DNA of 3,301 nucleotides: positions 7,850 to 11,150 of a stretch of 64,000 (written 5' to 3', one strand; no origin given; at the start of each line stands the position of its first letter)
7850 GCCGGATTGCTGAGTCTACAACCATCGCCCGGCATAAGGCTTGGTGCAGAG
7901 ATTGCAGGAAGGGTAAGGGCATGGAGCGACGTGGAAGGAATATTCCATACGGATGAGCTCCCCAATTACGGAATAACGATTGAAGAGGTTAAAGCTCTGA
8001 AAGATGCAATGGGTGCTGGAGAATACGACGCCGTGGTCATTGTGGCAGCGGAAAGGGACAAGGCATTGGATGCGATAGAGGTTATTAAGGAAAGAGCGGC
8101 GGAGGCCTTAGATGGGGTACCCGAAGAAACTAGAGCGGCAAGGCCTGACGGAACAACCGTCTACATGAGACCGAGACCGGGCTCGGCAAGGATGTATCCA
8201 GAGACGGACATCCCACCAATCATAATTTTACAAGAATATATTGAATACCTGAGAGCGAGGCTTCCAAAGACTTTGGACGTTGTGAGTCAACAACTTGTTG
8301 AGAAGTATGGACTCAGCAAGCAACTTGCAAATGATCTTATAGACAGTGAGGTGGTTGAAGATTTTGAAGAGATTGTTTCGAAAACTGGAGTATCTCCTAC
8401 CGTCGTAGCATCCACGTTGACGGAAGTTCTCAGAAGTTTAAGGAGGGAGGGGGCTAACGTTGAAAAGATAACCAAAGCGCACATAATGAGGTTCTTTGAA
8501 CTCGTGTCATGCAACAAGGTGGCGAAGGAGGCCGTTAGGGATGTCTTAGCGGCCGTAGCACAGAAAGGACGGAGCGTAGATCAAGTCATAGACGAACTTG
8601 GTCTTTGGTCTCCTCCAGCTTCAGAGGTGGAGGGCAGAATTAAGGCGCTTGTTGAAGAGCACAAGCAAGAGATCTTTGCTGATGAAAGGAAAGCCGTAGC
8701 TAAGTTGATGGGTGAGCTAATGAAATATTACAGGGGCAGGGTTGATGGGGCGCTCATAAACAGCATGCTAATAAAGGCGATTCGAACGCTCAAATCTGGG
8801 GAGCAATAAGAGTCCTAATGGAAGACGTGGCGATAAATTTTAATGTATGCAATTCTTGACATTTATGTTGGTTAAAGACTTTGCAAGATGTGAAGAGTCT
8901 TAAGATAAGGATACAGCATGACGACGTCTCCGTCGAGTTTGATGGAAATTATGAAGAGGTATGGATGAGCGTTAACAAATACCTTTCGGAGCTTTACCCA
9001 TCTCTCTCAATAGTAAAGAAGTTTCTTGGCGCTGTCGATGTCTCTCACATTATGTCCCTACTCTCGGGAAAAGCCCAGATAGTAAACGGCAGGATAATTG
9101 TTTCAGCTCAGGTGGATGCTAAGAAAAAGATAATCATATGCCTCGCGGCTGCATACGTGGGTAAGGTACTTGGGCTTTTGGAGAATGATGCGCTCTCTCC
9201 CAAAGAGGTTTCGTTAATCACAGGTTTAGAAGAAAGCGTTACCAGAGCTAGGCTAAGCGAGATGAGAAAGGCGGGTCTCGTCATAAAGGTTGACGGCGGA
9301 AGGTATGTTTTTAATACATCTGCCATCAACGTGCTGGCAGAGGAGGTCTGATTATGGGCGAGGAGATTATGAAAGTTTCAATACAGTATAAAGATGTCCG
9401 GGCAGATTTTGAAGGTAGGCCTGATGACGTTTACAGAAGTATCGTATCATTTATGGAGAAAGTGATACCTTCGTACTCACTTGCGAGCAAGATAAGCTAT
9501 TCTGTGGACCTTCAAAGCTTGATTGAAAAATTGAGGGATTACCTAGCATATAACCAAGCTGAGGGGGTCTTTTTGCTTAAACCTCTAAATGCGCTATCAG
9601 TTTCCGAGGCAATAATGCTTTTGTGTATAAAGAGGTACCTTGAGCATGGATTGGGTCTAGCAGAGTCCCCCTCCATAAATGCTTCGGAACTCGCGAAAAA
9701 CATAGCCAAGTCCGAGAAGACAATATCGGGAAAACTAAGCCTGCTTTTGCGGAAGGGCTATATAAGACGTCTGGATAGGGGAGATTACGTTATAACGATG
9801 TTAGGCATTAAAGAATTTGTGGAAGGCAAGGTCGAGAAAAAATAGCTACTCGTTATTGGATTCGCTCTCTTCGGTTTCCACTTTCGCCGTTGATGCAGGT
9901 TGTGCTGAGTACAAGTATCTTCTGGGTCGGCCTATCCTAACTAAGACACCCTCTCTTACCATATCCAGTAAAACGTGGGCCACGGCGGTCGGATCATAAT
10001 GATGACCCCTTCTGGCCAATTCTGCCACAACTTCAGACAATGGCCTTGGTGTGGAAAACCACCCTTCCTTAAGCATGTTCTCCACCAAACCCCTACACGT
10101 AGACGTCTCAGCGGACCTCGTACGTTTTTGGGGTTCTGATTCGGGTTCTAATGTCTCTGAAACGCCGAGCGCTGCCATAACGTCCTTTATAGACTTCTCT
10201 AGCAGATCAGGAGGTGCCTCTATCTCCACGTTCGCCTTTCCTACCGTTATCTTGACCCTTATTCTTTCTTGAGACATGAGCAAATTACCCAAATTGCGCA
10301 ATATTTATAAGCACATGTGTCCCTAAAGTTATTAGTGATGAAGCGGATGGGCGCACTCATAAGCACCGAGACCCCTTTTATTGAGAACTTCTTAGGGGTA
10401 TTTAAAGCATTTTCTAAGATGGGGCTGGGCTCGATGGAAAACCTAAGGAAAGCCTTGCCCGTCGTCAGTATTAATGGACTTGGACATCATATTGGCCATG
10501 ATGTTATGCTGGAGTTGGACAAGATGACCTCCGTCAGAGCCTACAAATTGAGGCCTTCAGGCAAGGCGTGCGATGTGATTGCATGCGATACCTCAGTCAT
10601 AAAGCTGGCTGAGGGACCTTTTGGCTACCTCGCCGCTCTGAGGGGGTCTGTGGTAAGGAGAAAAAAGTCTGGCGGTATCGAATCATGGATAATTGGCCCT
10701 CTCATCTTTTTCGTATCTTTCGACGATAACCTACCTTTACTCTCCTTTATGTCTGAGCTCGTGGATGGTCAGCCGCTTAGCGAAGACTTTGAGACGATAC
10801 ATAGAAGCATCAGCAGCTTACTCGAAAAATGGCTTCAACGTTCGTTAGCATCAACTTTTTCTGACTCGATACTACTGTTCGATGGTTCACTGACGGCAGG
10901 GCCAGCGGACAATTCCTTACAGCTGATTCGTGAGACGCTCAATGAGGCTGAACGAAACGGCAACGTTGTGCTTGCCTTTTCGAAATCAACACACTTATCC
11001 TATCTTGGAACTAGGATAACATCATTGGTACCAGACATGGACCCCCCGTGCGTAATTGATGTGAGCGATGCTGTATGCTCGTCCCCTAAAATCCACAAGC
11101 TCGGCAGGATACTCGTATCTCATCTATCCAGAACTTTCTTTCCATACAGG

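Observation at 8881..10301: Triplet of paralogous small proteins with winged-helix C-termini packed head-to-tail and tail-to-tail before nurA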

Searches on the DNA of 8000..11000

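Call 105: search_rna_families(source=window, start=8000, end=11000, threshold=evalue, max_evalue=1)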
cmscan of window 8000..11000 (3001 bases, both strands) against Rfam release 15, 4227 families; matches with E-value up to 1: 2.
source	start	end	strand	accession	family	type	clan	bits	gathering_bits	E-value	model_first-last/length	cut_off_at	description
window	8675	8722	+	RF01139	sR2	Gene; snRNA; snoRNA; CD-box;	-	19.7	42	0.24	1-57/57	no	Small nucleolar RNA sR2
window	8651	8713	+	RF01125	sR4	Gene; snRNA; snoRNA; CD-box;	-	18.1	50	0.56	1-56/56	no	Small nucleolar RNA sR4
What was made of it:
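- Tried and rejected: Nothing was found near any family's gathering score (call 105).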

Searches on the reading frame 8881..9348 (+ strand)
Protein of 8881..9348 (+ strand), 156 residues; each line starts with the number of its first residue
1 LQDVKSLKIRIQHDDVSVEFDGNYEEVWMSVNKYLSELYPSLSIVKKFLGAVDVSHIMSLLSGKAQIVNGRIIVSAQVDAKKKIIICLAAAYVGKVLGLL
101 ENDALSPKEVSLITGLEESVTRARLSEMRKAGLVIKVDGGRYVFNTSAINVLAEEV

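Call 3: search_protein_families(library=pfam, proteins=[window:8881-9348:+], max_evalue=1)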
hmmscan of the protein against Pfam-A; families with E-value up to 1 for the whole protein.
window:8881-9348:+ (156 aa): 4 families
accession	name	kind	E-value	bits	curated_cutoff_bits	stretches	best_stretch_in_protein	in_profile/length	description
PF13412.12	HTH_24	-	0.0023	17.9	21.9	1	99-134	12-47/48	Winged helix-turn-helix DNA-binding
PF01978.25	TrmB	-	0.009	16.3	25.6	1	98-145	16-63/68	Sugar-specific transcriptional regulator TrmB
PF12802.13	MarR_2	-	0.031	14.9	27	1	96-137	10-53/61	MarR family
PF01022.26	HTH_5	-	0.051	13.9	22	1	96-136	7-47/47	Bacterial regulatory protein, arsR family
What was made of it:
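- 8881..9351 (+): Protein A, 156 aa (TTG start, the same position as the annotated start of homologues). N-terminal hairpin-helix at about aa 7-38 (nt 8899-8994), second helix and hairpin at aa 54-74, winged helix at aa 80-145 (nt 9118-9315). Only sub-threshold winged-helix Pfam hits (call 3).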

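Call 4: search_protein_families(library=ncbifam, proteins=[window:8881-9348:+], max_evalue=1)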
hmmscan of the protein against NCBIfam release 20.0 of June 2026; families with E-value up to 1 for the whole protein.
window:8881-9348:+ (156 aa): 1 family
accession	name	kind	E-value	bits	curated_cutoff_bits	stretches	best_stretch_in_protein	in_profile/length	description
NF011402.0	PRK14827.1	equivalog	0.11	11.8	535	1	101-153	123-175/296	decaprenyl diphosphate synthase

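Call 9: search_protein_families(library=padloc, proteins=[window:8881-9348:+], max_evalue=1)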
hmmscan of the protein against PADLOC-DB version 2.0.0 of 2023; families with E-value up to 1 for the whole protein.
window:8881-9348:+ (156 aa): 7 families
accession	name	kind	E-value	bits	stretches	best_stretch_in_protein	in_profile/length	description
PDLC01044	Csa3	-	0.00031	18.7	1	95-151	140-193/194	Type I-A associated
PDLC01858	CARF3--CARF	-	0.00081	17.3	1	94-147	147-200/204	-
PDLC01438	Csa3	-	0.0015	16.6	1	36-144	90-199/305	"CAS-I,CAS-II,CAS-III,CAS-IV,CAS-V,CAS-VI; associated_signaling"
PDLC01850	CARF3--CARF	-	0.0044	14.9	1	97-148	151-203/209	-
PDLC03923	MkoB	-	0.0083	13.1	1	97-141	42-86/454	-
PDLC01720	Csa3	-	0.012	14.1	1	79-146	13-87/118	Csa3_1_CAS-I-II-III-IV-V-VI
PDLC02925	HTH_IX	-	0.015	13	1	121-152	188-219/240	-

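Call 10: search_protein_families(library=phrogs, proteins=[window:8881-9348:+], max_evalue=1)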
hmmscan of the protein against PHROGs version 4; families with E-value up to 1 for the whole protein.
window:8881-9348:+ (156 aa): 10 families
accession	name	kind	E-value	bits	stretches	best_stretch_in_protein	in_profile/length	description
phrog_1687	-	transcription regulation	0.011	16.7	1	100-140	76-116/162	MarR family transcrition regulator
phrog_1123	-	unknown function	0.026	15.4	1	101-142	43-84/112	-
phrog_31115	-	DNA, RNA and nucleotide metabolism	0.056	14.8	1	111-144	82-115/121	replication initiation protein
phrog_1368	-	transcription regulation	0.058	14.2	1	101-150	24-73/101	transcriptional regulator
phrog_24527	-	head and packaging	0.066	11.6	1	50-114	398-464/1940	virion structural protein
phrog_22616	-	unknown function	0.086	14.2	1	5-39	51-85/152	-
phrog_13649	-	unknown function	0.16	13.1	1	74-101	81-108/127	-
phrog_633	-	transcription regulation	0.22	13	1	101-144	13-56/111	transcriptional regulator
phrog_2440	-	transcription regulation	0.27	12.2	1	100-143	37-85/126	transcriptional regulator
phrog_36245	-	unknown function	0.42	11.3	1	96-142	75-123/136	-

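Call 11: find_homologous_proteins(query=window:8881-9348:+, max_evalue=0.001)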
Query window:8881-9348:+ (156 aa): 31 proteins with E <= 0.001 among 121 candidates.
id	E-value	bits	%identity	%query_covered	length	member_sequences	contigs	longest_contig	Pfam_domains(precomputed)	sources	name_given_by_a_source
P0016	4.8e-85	301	91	100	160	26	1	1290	-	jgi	-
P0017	3.7e-83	294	88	100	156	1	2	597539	-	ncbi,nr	ncbi:MAG: hypothetical protein RMJ14_02645 [Nitrososphaerota archaeon]|nr:hypothetical protein [Aiga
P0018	8.5e-83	293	90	100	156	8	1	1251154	-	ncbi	ncbi:MAG: hypothetical protein QW328_06410 [Nitrososphaerota archaeon]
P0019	1.7e-80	286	89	97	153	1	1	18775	-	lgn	-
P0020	1.5e-79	283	84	100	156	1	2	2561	-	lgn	-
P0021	3.0e-79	282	84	100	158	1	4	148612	-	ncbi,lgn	ncbi:MAG: hypothetical protein QXO01_04710 [Nitrososphaerota archaeon]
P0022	1.0e-75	270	80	99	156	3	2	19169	-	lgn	-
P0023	1.3e-75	270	81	100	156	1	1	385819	-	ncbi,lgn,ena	-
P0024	7.7e-51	190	57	99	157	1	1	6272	-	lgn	-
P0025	1.7e-47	179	57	94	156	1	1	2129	-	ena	-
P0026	3.3e-47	178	57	94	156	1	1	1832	-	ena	-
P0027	4.5e-47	178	56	94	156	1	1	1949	-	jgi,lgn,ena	-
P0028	1.1e-46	176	56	94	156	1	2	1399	-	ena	-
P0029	1.2e-46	176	55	95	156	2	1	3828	-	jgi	-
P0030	2.1e-46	175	53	99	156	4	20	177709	-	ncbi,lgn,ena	ncbi:MAG: hypothetical protein QXE48_01375 [Nitrososphaerota archaeon]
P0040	3.5e-43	165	53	96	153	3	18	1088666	-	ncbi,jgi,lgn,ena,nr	ncbi:MAG: hypothetical protein LZ172_05370 [Thaumarchaeota archaeon]|jgi:hypothetical protein|nr:hyp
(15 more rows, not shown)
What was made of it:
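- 8881..9351 (+): 31 homologues, all from Caldarchaeales or 'Nitrososphaerota' MAGs (call 11).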

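Call 24: find_encoding_contigs(protein=P0040, flank=8000, max_places=2)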
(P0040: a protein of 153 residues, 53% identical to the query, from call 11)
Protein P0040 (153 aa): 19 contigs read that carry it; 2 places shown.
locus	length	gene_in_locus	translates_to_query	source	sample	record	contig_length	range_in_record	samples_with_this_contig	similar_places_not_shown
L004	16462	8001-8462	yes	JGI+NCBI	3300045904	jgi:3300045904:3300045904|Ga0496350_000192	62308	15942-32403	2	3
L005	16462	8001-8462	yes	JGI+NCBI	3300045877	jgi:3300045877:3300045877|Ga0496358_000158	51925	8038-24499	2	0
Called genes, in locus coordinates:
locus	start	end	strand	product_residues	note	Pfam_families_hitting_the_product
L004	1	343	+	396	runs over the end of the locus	PF00571:CBS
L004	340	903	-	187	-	PF04307:YdjM (weak), PF13803:DUF4184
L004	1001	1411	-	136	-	-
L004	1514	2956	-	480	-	PF03951:Gln-synt_N, PF00120:Gln-synt_C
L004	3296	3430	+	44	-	-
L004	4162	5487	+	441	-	PF18195:GatD_N, PF00710:Asparaginase, PF17763:Asparaginase_C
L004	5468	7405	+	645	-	PF02934:GatB_N, PF02938:GAD, PF02637:GatB_Yqey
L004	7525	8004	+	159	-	-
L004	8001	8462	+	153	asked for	-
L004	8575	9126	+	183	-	-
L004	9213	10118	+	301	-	-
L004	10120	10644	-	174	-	PF00115:COX1 (weak)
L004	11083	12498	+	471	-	PF00224:PK, PF02887:PK_C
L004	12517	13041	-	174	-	PF13482:RNase_H_2, PF10108:DNA_pol_B_exo2 (faint)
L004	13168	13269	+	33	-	-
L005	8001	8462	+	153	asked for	-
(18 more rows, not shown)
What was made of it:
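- One A-like gene lies away from nurA-herA (call 24).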

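Call 27: predict_structure(alignment_id=A2)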
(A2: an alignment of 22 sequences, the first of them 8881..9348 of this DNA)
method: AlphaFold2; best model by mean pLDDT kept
length: 156 residues; sequences in the alignment: 22
mean_pLDDT: 84.1   pTM: 0.65
mean pLDDT of the five models: 84.1, 83.8, 83.5, 83.1, 82.9
residues with pLDDT >= 90: 76; 70-90: 57; 50-70: 9; < 50: 14
segments of 3 or more residues with pLDDT < 50: 1-3, 42-51
pLDDT, mean of each block of 10 residues (from residue 1): 69 89 81 72 44 77 90 92 96 88 95 96 96 92 89 73
secondary structure, 60 per line:
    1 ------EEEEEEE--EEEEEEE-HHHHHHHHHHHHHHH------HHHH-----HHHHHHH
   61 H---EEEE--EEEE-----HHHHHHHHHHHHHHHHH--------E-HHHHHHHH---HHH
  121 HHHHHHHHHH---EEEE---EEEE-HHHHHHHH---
elements in order: E7-13 E16-22 H24-38 H45-48 H54-61 E65-68 E71-74 H80-96 H107-114 H118-130 E134-137 E141-144 H146-153
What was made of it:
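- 8881..9351 (+): AlphaFold2 pLDDT 84 (call 27).
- On Csa3 / CARF regulators: The predicted N-terminal topology is hairpin-helix-helix-hairpin, about 75 aa (call 27).
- Checked: AlphaFold2 predicts for A: beta-hairpin 7-22, helix 24-38, a disordered loop, helix 54-61, hairpin 65-74, then a winged helix at 80-145 (pLDDT 84, call 27).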

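Call 33: fold_search(model_id=the predicted structure, library=pdb)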
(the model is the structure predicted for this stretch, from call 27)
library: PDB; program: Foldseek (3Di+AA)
matches with E <= 10: 1637; with E <= 0.001: 0
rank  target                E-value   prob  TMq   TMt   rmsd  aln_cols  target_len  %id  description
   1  9qmd                  2.4e-03  1.00  0.36  0.28  11.9       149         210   16  Crystal Structure of Dimeric Apo-L28H-FNR of A. Fischeri (released 2026-04-08)
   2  9qmc                  3.2e-03  0.99  0.36  0.26  12.6       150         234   16  Crystal structure of holo-S24F-FNR of A. fischeri (released 2026-04-08)
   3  9qov                  4.2e-03  0.99  0.36  0.28  11.9       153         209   16  Crystal structure of [2Fe-2S]b D4A-FNR of A. fischeri (released 2026-04-08)
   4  9qlx                  4.2e-03  0.99  0.36  0.27  12.0       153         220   16  Crystal structure of D4A-FNR of A. fischeri with a [4Fe-4S]/[2Fe-2S] mixture (released 2026-04-08)
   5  9qlj                  4.5e-03  0.99  0.35  0.28  11.6       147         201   14  Crystal Structure of a Disordered Apo-form of A. Fischeri FNR (released 2026-04-08)
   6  2fxa_A                5.0e-03  1.00  0.34  0.34  12.7       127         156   11  Structure of the Protease Production Regulatory Protein hpr from Bacillus subtilis. (released 2006-03-14)
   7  3h3u_A                6.8e-03  0.82  0.27  0.20  16.6       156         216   12  Crystal structure of CRP (cAMP receptor Protein) from Mycobacterium tuberculosis (released 2010-02-02)
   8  9qll                  7.6e-03  0.98  0.36  0.26  12.2       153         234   16  Crystal structure of holo-D4A-FNR of A. fischeri (released 2026-04-08)
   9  2h6c_A                7.6e-03  0.92  0.26  0.20  17.0       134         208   16  Crystal structure of reduced CprK in absence of any ligand (released 2006-07-04)
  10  3i59_A                7.6e-03  0.82  0.26  0.20  16.5       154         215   11  Crystal structure of MtbCRP in complex with N6-cAMP (released 2009-09-08)
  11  5yhx_B                8.0e-03  0.99  0.33  0.36  13.1       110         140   14  Structure of Lactococcus lactis ZitR, wild type (released 2017-12-06)
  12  9qly                  8.0e-03  0.99  0.37  0.26  12.4       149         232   16  Crystal structure of holo-D130A-FNR of A. fischeri (released 2026-04-08)
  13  2fxa_D                8.5e-03  0.99  0.34  0.34  12.6       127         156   11  Structure of the Protease Production Regulatory Protein hpr from Bacillus subtilis. (released 2006-03-14)
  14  2rdp                  9.0e-03  0.99  0.34  0.37  12.2       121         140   13  The structure of a MarR family protein from Bacillus stearothermophilus (released 2007-11-13)
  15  8qto                  9.0e-03  0.98  0.36  0.26  12.5       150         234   16  CRYSTAL STRUCTURE OF HOLO-L28H-FNR OF A. FISCHERI (released 2023-11-29)
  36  2wte_A                2.2e-02  0.99  0.35  0.27   9.3       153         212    8  The structure of the CRISPR-associated protein, Csa3, from Sulfolobus solfataricus at 1.8 angstrom resolution. (released 2010-09-22)
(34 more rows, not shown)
